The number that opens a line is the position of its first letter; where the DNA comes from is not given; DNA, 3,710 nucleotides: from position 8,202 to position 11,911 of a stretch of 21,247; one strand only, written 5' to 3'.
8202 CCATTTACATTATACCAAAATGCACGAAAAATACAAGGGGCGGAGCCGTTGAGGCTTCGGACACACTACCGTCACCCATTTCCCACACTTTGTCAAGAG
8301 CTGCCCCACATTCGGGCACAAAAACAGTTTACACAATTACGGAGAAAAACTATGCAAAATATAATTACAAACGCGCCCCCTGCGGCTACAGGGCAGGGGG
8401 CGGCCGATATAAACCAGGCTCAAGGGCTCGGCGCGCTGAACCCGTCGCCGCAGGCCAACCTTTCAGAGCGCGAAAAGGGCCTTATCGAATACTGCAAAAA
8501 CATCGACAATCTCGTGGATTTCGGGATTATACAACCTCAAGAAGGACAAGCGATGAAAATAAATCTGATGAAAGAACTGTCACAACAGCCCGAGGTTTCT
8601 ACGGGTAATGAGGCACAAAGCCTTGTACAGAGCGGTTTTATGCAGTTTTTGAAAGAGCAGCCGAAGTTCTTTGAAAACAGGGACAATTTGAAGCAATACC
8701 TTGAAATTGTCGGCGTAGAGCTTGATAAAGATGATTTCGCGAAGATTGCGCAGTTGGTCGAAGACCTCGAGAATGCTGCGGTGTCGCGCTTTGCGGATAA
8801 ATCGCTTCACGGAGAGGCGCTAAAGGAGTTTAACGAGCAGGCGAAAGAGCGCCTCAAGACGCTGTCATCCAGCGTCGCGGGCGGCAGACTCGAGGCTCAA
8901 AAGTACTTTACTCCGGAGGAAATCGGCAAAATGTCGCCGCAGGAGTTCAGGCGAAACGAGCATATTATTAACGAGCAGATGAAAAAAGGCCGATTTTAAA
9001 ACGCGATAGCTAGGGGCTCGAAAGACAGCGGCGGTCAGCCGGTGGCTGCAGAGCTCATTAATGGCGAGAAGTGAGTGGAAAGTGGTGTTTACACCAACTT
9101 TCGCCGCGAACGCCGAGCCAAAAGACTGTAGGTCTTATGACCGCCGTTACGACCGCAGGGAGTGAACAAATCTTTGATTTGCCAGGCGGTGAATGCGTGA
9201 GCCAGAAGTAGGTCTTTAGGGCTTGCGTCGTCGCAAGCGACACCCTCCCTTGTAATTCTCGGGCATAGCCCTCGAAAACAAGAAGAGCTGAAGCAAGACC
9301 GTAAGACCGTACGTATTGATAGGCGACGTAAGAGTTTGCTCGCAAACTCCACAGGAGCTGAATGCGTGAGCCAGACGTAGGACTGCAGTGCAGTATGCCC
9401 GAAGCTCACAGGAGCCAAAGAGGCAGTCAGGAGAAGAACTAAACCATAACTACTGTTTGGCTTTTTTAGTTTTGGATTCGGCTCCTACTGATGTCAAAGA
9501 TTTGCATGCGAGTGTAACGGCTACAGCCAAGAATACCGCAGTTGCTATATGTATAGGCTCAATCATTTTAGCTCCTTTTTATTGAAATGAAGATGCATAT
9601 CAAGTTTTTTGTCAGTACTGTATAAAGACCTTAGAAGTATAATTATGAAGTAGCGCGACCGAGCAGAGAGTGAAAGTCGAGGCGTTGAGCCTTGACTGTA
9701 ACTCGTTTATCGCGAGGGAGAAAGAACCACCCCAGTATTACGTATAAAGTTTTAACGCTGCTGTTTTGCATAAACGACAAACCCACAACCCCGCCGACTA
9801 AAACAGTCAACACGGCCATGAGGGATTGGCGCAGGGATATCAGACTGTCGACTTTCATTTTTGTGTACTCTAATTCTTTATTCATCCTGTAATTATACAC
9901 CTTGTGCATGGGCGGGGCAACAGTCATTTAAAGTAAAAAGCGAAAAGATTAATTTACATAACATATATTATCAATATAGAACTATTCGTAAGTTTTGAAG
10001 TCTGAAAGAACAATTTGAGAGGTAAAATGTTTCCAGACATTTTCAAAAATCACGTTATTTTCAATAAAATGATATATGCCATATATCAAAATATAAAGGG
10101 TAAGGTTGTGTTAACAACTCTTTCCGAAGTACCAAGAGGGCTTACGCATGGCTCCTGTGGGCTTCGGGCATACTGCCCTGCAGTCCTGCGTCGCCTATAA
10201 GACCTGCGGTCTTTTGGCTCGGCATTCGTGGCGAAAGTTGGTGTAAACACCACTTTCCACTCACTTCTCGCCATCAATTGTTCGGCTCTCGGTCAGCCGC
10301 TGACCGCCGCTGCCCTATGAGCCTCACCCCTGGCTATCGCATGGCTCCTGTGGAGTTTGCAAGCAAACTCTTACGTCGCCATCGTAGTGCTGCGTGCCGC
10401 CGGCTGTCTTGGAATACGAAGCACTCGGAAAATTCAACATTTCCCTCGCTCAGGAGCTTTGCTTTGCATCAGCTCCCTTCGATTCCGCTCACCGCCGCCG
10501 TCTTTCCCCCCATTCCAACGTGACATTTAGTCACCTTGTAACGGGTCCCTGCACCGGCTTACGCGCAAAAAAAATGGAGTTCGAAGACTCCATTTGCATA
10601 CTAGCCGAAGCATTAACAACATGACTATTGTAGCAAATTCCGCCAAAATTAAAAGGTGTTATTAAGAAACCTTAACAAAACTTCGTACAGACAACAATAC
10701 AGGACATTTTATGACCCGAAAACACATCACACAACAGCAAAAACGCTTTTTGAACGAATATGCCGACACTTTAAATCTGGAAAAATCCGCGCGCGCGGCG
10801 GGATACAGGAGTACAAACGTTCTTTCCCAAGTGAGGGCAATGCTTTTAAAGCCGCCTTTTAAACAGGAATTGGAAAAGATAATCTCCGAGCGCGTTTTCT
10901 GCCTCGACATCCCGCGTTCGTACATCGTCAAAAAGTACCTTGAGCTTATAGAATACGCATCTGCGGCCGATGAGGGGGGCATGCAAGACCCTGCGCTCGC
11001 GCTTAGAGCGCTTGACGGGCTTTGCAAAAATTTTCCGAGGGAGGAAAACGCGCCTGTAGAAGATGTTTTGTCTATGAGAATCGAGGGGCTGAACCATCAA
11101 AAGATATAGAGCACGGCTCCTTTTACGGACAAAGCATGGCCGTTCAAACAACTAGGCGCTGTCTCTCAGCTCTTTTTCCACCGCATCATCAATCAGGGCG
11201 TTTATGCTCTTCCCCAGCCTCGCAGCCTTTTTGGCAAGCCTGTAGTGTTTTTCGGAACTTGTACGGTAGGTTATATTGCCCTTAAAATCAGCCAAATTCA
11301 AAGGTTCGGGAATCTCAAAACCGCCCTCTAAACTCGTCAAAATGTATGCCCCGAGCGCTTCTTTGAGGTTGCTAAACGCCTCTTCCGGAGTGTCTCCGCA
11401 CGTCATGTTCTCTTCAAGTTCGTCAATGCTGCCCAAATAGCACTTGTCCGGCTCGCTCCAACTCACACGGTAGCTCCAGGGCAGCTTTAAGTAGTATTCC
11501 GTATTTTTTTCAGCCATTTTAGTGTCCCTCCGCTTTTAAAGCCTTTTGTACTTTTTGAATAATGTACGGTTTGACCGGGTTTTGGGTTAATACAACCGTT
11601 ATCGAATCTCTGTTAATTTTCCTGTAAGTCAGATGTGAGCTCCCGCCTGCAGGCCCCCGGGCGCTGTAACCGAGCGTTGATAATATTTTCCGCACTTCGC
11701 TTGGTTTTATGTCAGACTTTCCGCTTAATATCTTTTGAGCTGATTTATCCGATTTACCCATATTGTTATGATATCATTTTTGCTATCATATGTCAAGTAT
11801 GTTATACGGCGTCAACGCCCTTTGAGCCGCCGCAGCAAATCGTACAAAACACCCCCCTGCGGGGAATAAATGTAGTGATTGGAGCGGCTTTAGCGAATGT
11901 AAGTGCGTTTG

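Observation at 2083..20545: About 40% of a 21-kb phage-like replicon is a combinatorial mosaic of short hairpin repeat modules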

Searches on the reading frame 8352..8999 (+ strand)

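Call 8: search_protein_families(library=phrogs, proteins=[window:8352-8999:+], max_evalue=0.01)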
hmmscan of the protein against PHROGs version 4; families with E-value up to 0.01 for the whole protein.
window:8352-8999:+ (215 aa): 0 families

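Call 53: search_protein_families(library=pfam, proteins=[window:8352-8999:+], max_evalue=0.01)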
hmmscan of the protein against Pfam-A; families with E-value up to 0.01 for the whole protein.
window:8352-8999:+ (215 aa): 1 family
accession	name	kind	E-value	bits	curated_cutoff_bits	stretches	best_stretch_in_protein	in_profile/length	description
PF13826.12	Monooxy_af470-like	-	0.0069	17.1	25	0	143-167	65-89/118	Monooxygenase af470-like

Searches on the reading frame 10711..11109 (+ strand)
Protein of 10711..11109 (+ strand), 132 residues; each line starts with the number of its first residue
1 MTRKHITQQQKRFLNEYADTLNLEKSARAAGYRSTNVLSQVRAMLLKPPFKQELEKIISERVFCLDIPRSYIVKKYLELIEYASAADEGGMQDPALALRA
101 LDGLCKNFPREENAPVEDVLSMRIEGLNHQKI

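Call 8: search_protein_families(library=phrogs, proteins=[window:10711-11109:+], max_evalue=0.01)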
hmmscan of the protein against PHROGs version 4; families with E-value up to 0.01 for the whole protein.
window:10711-11109:+ (132 aa): 3 families
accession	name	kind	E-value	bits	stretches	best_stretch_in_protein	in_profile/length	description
phrog_51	-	head and packaging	9.6e-09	36.3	1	6-61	89-145/261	terminase small subunit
phrog_17390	-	unknown function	4.6e-07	30.6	1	5-52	2-49/69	-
phrog_4044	-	head and packaging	0.0052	17.3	1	4-37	23-56/180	terminase small subunit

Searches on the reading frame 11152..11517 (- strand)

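Call 8: search_protein_families(library=phrogs, proteins=[window:11152-11517:-], max_evalue=0.01)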
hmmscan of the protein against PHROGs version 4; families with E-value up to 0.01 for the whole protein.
window:11152-11517:- (121 aa): 3 families
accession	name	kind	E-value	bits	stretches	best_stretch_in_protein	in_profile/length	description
phrog_497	-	moron, auxiliary metabolic gene and host takeover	5.5e-10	40.2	1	16-112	13-120/342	toxin-antitoxin system HicB-like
phrog_9151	-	moron, auxiliary metabolic gene and host takeover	2.5e-07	32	1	17-119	13-111/119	HicB-like antitoxin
phrog_11958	-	unknown function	0.0022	19.2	1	24-72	14-62/84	-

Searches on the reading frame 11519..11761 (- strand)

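Call 9: search_protein_families(library=phrogs, proteins=[window:11519-11761:-], max_evalue=0.01)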
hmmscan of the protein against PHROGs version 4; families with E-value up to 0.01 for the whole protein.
window:11519-11761:- (80 aa): 2 families
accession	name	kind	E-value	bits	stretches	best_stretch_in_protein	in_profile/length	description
phrog_353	-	moron, auxiliary metabolic gene and host takeover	0.005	17.9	1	17-77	4-65/73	toxin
phrog_8887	-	moron, auxiliary metabolic gene and host takeover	0.0066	17.2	0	1-79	1-82/85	toxin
